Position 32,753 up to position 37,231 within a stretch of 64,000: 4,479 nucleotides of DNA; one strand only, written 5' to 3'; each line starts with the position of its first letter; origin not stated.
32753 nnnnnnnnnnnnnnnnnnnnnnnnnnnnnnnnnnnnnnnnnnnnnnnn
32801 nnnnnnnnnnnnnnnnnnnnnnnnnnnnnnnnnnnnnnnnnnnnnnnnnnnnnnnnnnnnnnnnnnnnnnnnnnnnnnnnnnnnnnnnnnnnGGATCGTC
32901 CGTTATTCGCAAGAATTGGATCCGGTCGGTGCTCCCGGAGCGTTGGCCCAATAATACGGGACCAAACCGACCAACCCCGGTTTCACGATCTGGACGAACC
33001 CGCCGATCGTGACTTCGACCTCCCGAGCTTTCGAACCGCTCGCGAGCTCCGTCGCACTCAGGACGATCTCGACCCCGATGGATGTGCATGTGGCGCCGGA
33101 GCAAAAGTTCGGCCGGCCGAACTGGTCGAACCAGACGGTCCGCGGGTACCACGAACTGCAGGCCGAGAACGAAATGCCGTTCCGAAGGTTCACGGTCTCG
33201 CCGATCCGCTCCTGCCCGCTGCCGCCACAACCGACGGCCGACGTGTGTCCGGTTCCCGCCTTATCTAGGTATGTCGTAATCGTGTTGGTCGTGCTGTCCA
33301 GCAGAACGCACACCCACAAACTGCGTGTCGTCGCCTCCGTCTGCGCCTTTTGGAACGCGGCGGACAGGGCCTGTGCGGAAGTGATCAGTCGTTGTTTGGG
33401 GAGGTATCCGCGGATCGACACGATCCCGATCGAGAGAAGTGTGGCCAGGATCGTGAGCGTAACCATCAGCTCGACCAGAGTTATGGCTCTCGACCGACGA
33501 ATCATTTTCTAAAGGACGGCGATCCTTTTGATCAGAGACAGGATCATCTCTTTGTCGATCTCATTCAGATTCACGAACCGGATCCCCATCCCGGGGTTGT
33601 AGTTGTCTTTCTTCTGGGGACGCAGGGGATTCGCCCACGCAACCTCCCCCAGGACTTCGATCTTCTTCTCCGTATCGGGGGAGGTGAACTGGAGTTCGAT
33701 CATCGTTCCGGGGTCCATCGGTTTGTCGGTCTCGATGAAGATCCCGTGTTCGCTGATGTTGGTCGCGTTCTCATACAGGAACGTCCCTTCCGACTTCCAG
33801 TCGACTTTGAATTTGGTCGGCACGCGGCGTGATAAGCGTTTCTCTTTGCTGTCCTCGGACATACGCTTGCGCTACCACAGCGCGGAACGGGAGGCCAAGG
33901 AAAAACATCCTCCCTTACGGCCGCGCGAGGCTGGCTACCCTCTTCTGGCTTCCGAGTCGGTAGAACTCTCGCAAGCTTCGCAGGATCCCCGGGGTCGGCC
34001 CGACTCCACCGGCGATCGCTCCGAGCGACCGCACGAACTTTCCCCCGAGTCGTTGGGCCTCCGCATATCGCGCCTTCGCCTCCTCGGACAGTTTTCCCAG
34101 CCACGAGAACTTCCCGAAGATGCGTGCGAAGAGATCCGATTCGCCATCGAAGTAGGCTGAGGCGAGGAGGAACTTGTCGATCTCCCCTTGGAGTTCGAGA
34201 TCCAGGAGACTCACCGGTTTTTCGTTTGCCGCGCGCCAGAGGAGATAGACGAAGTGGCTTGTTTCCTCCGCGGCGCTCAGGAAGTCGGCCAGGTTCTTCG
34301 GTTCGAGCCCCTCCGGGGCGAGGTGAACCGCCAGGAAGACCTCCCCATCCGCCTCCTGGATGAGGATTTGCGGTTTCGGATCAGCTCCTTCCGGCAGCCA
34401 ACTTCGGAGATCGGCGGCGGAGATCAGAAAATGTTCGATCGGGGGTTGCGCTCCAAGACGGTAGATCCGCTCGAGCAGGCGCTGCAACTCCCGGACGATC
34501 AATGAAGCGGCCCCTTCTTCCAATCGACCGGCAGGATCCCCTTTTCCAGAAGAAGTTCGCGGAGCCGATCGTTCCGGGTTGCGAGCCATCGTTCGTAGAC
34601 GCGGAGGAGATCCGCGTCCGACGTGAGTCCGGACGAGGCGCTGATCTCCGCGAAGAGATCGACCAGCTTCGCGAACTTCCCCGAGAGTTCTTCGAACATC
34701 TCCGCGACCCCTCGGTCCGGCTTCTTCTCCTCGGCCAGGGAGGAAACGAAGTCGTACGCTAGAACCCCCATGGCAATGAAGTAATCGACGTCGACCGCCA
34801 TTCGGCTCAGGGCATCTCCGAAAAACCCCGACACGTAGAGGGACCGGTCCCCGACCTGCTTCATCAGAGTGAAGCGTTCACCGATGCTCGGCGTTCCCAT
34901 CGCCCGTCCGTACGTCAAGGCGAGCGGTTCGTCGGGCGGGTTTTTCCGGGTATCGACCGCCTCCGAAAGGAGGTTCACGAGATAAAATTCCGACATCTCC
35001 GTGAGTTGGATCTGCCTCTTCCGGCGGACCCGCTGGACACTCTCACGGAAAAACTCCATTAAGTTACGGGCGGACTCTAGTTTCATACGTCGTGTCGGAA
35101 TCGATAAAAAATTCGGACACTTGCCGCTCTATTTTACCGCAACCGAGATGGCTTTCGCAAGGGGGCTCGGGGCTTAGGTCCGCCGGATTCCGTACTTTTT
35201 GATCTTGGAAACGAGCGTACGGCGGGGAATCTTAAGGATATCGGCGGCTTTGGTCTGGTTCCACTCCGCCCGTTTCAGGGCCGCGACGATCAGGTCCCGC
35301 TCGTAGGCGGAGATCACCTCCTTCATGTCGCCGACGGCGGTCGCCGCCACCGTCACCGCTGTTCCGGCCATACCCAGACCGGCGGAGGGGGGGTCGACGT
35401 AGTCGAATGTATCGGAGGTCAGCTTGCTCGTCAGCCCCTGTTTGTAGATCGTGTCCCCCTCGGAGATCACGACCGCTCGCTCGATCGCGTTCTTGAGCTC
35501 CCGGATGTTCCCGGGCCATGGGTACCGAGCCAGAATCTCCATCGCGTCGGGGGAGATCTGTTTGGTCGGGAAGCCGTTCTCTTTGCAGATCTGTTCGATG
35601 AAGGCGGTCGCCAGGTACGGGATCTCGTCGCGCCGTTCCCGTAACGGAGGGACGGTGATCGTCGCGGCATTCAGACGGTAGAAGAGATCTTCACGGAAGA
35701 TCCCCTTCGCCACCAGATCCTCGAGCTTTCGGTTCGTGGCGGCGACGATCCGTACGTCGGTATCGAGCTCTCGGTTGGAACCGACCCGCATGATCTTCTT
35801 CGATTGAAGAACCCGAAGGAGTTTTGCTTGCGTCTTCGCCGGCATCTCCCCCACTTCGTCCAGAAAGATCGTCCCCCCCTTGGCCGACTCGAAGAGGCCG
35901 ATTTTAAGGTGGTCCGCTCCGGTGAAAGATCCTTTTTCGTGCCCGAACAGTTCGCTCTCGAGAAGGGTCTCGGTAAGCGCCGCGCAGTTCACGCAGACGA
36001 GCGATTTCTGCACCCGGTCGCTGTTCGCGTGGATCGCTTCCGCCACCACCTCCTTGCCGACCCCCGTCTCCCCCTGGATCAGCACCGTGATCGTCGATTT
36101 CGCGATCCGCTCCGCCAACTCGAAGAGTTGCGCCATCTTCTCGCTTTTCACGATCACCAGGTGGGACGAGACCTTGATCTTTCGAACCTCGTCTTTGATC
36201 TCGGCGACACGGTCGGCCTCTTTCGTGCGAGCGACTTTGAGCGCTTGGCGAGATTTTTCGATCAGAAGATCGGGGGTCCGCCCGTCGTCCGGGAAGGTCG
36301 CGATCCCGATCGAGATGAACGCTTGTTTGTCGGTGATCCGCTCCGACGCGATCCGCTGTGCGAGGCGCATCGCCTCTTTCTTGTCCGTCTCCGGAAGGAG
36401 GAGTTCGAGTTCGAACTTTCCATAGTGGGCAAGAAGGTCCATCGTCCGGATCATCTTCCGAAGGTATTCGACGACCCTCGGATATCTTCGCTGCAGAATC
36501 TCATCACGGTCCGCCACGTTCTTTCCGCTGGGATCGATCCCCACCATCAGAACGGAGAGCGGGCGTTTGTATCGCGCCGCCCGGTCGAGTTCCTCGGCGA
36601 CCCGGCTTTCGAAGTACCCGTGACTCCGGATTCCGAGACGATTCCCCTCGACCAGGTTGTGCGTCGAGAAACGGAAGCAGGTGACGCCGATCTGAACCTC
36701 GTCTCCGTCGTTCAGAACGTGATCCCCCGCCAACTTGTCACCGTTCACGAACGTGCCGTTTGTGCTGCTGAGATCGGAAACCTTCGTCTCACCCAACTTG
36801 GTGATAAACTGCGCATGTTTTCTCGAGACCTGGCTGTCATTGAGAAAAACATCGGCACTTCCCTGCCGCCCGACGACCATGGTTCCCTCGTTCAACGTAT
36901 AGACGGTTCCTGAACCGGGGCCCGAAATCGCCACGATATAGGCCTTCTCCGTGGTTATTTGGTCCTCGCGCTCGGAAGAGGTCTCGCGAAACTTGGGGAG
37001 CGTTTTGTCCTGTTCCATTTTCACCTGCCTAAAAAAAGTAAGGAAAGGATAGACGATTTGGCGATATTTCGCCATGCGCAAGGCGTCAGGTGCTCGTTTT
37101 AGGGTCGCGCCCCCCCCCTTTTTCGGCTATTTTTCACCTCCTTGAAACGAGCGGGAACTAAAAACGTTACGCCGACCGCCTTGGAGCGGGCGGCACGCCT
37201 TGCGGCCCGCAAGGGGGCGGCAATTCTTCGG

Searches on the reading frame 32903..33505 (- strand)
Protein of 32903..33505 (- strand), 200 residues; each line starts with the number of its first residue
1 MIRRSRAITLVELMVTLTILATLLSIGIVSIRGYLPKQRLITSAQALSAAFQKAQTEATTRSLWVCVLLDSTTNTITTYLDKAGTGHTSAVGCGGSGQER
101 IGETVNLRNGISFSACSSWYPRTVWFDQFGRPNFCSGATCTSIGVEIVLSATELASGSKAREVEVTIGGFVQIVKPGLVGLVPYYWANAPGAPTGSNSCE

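Call 3: search_protein_families(library=pfam, proteins=[window:32903-33505:-], max_evalue=1)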
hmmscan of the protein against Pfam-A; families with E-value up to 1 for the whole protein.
window:32903-33505:- (200 aa): 1 family
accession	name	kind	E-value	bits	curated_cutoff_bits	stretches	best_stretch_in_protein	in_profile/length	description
PF07963.17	N_methyl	-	2.8e-05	24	21.2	1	3-26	2-25/27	Prokaryotic N-terminal methylation motif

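Call 4: search_protein_families(library=ncbifam, proteins=[window:32903-33505:-], max_evalue=1)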
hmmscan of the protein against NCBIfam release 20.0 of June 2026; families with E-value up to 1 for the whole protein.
window:32903-33505:- (200 aa): 8 families
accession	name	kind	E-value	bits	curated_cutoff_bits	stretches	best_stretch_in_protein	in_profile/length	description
TIGR02596.1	TIGR02596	subfamily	3.7e-06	27.1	70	1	9-71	2-64/196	Verru_Chthon cassette protein D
NF007800.0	PRK10506.1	equivalog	3.7e-06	26.8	158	1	2-61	5-64/163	prepilin peptidase-dependent protein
TIGR01708.2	typeII_sec_gspH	equivalog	2.4e-05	24.4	80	1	9-83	5-79/169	type II secretion system minor pseudopilin GspH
NF007862.0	PRK10574.1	equivalog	3e-05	24.2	138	1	4-47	3-46/145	prepilin peptidase-dependent pilin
TIGR02599.1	TIGR02599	subfamily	0.0032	16.8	256.5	1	7-68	1-61/361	Verru_Chthon cassette protein C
TIGR02532.1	IV_pilin_GFxxxE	domain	0.0073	16.1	16.3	1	9-28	5-24/24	prepilin-type N-terminal cleavage/methylation domain-containing protein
NF041013.1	T4P_ComGE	equivalog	0.0097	16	49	1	5-60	3-59/83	competence type IV pilus minor pilin ComGE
NF040982.1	ComGD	equivalog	0.13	12.7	70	1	6-79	2-75/139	competence type IV pilus minor pilin ComGD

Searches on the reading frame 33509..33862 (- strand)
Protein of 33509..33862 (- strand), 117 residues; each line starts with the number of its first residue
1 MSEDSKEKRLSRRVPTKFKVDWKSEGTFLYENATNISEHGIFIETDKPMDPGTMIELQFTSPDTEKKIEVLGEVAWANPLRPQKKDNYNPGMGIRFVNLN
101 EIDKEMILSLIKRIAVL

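Call 3: search_protein_families(library=pfam, proteins=[window:33509-33862:-], max_evalue=1)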
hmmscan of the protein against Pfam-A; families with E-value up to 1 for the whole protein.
window:33509-33862:- (117 aa): 1 family
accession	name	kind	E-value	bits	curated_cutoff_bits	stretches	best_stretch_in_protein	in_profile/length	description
PF07238.19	PilZ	-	1.9e-14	54.2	22.5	1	7-111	1-100/102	PilZ domain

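Call 4: search_protein_families(library=ncbifam, proteins=[window:33509-33862:-], max_evalue=1)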
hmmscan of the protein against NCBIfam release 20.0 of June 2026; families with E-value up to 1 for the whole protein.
window:33509-33862:- (117 aa): 1 family
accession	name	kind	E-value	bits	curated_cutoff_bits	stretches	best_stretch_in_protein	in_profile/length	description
TIGR02266.1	gmx_TIGR02266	paralog_domain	5e-24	84.3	68.7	1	13-110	1-94/96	TIGR02266 family protein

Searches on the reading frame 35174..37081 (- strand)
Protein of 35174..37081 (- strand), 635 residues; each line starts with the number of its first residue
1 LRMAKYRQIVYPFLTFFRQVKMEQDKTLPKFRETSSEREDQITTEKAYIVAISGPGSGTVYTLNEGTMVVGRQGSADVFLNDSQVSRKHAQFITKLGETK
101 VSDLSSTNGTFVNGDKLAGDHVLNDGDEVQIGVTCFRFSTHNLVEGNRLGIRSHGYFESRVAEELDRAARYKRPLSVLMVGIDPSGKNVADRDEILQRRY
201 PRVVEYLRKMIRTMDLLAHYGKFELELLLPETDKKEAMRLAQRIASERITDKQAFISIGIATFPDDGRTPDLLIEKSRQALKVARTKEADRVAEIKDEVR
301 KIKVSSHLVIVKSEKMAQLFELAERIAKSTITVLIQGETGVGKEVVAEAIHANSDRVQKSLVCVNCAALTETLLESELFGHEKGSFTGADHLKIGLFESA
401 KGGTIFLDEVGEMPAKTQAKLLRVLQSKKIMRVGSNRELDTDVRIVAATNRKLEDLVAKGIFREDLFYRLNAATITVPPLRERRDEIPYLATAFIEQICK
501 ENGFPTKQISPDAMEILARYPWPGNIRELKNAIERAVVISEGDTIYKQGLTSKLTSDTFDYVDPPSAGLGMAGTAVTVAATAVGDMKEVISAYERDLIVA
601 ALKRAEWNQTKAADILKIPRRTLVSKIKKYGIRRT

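Call 55: search_protein_families(library=pfam, proteins=[window:35174-37081:-], max_evalue=0.01)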
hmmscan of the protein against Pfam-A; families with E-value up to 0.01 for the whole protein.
window:35174-37081:- (635 aa): 16 families
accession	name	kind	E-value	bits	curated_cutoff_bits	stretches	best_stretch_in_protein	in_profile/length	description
PF00158.32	Sigma54_activat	-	4.3e-70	235.2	20.2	1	310-475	2-167/168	Sigma-54 interaction domain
PF25601.1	AAA_lid_14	-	1.5e-24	86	27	1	481-556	1-76/87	AAA+ ATPase lid domain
PF14532.12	Sigma54_activ_2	-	2.5e-21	76.8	25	1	312-480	3-138/138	Sigma-54 interaction domain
PF16697.10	Yop-YscD_cpl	-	9.1e-18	64.8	33.2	1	52-140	3-92/94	Inner membrane component of T3SS, cytoplasmic domain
PF00498.31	FHA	-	3.2e-16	60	20.7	1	69-132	2-67/67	FHA domain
PF02954.25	HTH_8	-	2.7e-13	49.8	22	1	594-630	6-42/42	Bacterial regulatory protein, Fis family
PF00990.26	GGDEF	-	2.2e-11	44.3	23.8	1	151-288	9-158/161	Diguanylate cyclase, GGDEF domain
PF07728.20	AAA_5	-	2.4e-07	31.3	22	1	333-451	2-123/139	AAA domain (dynein-related subfamily)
PF00004.35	AAA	-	8.6e-05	23.4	21.2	1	333-456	1-113/131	ATPase family associated with various cellular activities (AAA)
PF07726.17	AAA_3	-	0.00037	20.8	27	1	333-450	2-111/131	ATPase family associated with various cellular activities (AAA)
PF07724.20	AAA_2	-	0.00057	20.4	27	1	329-453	2-127/166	AAA domain (Cdc48 subfamily)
PF13191.12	AAA_16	-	0.0007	20.6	32.6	1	313-426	6-121/167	AAA ATPase domain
PF00493.29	MCM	-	0.0011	18.6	23.3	1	326-452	53-174/224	MCM P-loop domain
PF01078.27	Mg_chelatase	-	0.0012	18.8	20.3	0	388-450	93-157/207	Magnesium chelatase, subunit ChlI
PF12775.13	AAA_7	-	0.0013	18.7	25.8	1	305-371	8-74/181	P-loop containing dynein motor region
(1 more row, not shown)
